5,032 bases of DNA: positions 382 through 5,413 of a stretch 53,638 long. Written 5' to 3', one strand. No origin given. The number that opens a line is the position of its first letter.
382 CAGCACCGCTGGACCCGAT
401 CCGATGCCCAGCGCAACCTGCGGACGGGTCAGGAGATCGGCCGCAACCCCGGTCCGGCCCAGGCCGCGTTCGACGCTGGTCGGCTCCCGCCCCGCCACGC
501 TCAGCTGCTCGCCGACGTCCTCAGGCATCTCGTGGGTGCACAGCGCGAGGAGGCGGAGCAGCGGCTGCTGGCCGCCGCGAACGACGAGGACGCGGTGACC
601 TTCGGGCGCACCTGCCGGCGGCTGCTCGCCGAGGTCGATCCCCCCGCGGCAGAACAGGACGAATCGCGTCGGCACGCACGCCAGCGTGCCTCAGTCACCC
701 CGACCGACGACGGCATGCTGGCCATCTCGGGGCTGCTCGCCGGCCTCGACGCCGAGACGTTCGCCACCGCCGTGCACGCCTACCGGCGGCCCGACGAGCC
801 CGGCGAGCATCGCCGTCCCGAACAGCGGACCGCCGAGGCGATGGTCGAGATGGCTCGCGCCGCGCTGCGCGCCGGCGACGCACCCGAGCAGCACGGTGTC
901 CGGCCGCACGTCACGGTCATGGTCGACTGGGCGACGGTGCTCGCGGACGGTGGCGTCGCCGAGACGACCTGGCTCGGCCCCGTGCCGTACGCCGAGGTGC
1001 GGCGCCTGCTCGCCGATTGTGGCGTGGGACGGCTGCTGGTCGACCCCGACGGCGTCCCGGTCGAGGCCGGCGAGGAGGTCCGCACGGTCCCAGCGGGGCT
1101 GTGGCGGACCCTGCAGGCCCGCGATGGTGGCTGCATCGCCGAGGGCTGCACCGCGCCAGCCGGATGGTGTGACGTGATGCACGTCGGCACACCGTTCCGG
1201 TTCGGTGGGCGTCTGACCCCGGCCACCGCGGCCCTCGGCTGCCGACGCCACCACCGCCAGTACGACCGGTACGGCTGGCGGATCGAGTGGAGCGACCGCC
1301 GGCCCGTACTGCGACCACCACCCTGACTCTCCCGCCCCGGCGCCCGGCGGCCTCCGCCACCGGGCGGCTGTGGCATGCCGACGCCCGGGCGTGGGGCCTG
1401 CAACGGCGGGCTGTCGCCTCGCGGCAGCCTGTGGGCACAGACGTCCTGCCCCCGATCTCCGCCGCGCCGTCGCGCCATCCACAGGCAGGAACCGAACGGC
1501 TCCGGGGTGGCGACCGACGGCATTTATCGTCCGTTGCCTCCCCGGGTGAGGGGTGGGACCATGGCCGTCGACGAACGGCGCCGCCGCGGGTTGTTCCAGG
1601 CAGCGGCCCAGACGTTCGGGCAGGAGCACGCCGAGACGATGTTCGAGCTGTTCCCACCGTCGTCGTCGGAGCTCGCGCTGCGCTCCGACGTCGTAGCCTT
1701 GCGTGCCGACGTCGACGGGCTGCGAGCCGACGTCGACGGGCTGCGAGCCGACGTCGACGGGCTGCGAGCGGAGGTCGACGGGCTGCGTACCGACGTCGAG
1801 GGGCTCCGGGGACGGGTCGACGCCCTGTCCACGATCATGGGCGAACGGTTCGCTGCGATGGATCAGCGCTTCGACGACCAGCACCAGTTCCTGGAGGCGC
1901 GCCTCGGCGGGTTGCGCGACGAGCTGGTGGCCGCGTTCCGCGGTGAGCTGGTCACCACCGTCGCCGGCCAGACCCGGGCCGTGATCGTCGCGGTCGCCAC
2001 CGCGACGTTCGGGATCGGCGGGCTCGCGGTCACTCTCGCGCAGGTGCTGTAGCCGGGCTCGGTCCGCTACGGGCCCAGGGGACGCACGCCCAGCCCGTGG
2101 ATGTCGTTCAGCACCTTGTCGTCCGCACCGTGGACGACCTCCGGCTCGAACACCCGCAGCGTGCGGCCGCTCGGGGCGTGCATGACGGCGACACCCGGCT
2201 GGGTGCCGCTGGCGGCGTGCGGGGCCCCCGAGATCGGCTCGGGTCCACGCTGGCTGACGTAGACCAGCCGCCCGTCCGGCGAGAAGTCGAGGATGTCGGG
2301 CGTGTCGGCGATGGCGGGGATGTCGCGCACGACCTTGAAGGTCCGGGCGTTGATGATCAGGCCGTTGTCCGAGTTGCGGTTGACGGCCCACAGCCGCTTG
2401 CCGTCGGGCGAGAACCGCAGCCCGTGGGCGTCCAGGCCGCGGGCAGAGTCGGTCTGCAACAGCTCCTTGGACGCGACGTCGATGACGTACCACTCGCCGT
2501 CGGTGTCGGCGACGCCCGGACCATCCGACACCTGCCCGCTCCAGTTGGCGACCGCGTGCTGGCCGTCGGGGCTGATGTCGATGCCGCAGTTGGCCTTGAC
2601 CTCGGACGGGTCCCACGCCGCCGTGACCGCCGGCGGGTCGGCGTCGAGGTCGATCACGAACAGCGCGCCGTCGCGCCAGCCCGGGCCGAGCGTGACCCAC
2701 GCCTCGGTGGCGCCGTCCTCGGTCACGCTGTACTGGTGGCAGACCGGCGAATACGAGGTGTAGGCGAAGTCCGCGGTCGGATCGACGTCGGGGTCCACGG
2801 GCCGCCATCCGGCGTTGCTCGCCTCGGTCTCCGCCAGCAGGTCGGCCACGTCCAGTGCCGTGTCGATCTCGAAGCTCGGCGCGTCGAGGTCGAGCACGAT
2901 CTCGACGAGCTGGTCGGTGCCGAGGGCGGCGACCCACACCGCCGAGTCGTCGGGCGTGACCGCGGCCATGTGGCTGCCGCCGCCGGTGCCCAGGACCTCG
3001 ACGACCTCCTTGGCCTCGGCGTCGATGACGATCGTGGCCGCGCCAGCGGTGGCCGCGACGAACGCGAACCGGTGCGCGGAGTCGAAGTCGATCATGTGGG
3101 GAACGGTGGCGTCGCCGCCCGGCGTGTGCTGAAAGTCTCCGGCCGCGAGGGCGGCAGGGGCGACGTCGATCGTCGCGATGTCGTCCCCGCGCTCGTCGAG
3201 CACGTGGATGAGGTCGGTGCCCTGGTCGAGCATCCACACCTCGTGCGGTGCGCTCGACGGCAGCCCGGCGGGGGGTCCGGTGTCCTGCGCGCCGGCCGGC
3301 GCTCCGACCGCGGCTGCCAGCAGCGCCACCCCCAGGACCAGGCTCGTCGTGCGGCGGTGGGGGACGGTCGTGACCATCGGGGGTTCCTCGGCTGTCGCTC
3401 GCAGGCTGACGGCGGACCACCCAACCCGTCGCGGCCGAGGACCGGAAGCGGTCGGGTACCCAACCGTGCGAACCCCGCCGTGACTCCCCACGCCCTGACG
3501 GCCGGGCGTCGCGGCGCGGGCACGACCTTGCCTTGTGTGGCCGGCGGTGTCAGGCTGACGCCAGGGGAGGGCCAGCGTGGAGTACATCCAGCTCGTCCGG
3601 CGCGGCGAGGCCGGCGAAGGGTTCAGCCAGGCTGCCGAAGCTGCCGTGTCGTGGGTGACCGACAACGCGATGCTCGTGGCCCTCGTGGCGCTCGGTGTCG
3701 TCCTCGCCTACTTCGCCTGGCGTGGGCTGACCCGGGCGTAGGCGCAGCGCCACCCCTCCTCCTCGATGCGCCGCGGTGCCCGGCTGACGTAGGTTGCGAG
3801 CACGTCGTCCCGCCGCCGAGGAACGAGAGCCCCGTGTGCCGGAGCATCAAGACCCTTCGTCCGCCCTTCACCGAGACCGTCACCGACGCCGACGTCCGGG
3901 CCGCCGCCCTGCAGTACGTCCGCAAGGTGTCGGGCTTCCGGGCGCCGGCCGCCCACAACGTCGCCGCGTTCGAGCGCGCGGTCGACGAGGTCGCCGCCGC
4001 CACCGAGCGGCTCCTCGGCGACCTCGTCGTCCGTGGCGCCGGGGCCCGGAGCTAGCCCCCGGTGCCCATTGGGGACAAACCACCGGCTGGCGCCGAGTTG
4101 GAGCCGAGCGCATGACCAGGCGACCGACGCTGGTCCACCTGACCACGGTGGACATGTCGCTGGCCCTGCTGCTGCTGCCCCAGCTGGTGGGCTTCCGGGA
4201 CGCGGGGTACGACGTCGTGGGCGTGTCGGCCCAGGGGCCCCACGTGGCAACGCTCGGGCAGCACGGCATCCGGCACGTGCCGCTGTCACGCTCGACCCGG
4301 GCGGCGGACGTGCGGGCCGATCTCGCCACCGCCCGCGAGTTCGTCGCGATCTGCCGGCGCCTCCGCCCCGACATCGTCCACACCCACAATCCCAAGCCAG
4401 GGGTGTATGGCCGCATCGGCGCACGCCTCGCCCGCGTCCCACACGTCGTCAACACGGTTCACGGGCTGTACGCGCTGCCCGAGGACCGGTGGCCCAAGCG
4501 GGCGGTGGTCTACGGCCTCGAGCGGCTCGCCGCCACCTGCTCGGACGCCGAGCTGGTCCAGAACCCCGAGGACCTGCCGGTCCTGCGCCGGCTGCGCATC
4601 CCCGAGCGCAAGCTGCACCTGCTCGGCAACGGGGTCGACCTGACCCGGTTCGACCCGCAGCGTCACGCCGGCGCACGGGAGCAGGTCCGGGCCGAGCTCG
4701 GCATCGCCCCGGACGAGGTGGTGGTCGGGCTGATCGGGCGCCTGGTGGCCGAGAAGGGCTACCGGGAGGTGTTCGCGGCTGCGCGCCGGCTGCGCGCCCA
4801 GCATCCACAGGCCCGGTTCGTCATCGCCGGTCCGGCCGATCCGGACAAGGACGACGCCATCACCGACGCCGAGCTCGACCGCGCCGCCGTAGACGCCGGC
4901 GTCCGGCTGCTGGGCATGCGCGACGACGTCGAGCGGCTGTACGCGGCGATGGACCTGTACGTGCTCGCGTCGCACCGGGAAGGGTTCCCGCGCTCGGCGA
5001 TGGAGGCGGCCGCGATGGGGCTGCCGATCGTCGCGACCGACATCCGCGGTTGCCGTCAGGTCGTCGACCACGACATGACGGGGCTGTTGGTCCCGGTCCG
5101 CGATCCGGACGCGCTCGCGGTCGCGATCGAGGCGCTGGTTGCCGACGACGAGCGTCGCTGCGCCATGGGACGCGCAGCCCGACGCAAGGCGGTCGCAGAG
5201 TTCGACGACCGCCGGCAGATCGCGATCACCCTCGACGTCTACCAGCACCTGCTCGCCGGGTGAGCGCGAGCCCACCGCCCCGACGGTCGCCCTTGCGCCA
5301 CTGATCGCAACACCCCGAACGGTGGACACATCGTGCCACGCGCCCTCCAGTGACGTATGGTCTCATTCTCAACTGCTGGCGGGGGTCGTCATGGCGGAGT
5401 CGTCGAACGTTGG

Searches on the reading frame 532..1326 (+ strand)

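Call 99: search_protein_families(library=pfam, proteins=[window:532-1326:+], max_evalue=0.001)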
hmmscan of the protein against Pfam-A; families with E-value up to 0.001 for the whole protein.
window:532-1326:+ (264 aa): 1 family
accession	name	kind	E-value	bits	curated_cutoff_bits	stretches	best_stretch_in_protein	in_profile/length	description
PF02720.22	DUF222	-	1.3e-21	77.7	24.4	1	3-198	102-306/306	Domain of unknown function (DUF222)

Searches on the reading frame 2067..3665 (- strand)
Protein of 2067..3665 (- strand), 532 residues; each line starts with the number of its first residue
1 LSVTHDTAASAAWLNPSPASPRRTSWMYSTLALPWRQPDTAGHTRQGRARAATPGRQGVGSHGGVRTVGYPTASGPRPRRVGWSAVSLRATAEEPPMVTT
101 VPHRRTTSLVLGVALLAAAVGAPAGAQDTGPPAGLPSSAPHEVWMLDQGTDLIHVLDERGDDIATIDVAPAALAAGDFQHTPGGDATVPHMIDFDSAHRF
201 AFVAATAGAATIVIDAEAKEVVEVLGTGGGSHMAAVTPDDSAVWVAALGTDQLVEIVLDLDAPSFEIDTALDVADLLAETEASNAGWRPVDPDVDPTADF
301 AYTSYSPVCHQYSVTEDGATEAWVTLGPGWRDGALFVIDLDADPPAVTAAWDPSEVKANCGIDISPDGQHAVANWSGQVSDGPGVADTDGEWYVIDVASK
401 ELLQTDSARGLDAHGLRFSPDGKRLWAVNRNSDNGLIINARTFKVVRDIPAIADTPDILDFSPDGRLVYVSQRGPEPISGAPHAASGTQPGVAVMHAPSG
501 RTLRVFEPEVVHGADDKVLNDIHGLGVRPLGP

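Call 99: search_protein_families(library=pfam, proteins=[window:2067-3665:-], max_evalue=0.001)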
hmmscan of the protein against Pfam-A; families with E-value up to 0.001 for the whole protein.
window:2067-3665:- (532 aa): 4 families
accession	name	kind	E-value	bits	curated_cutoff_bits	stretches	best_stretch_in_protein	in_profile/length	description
PF10282.15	Lactonase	-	1.1e-06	28.6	21.7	0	412-473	245-310/344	Lactonase, 7-bladed beta-propeller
PF07676.18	PD40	-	0.0002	21.7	20.9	0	461-480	16-32/38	WD40-like Beta Propeller Repeat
PF02239.22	Cytochrom_D1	-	0.0002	20.5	25.5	0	386-456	53-122/368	Cytochrome D1 heme domain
PF21783.3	YNCE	-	0.00042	20.2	27.1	0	394-473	224-303/339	YNCE-like beta-propeller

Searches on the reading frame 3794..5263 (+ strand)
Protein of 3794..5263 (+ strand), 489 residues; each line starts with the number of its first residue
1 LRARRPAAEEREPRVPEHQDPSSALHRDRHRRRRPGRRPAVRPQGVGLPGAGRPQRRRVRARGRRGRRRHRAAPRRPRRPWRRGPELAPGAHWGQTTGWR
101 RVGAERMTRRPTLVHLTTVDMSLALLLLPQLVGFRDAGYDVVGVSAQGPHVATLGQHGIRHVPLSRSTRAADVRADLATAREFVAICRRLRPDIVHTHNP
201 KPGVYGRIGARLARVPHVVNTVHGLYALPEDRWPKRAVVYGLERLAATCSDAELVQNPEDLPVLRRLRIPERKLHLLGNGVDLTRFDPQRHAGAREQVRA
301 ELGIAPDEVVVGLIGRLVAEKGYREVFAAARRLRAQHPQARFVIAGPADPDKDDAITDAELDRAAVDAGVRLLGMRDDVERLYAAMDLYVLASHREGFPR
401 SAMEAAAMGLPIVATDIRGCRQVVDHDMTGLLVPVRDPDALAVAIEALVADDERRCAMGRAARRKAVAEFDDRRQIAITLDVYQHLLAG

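Call 99: search_protein_families(library=pfam, proteins=[window:3794-5263:+], max_evalue=0.001)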
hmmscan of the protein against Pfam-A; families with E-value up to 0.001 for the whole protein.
window:3794-5263:+ (489 aa): 7 families
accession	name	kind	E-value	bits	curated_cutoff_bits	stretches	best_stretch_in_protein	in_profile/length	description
PF00534.26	Glycos_transf_1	-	1.4e-34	119.5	26.4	1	295-464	2-171/172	Glycosyl transferases group 1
PF13692.12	Glyco_trans_1_4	-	2.8e-33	115.6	27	1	310-451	3-142/142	Glycosyl transferases group 1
PF13439.12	Glyco_transf_4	-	7.9e-18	65.5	28.5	1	134-285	15-170/170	Glycosyltransferase Family 4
PF13477.12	Glyco_trans_4_2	-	1.5e-14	54.8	23.4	1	128-244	14-131/139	Glycosyl transferase 4-like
PF13579.12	Glyco_trans_4_4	-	4.5e-14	53.5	29.7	1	133-280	13-158/158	Glycosyl transferase 4-like domain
PF20706.3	GT4-conflict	-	2.4e-08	33.8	26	1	285-458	176-364/385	Family 4 Glycosyltransferase in conflict systems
PF13524.12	Glyco_trans_1_2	-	6.2e-06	26.7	25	1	331-474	10-137/144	Glycosyl transferase-like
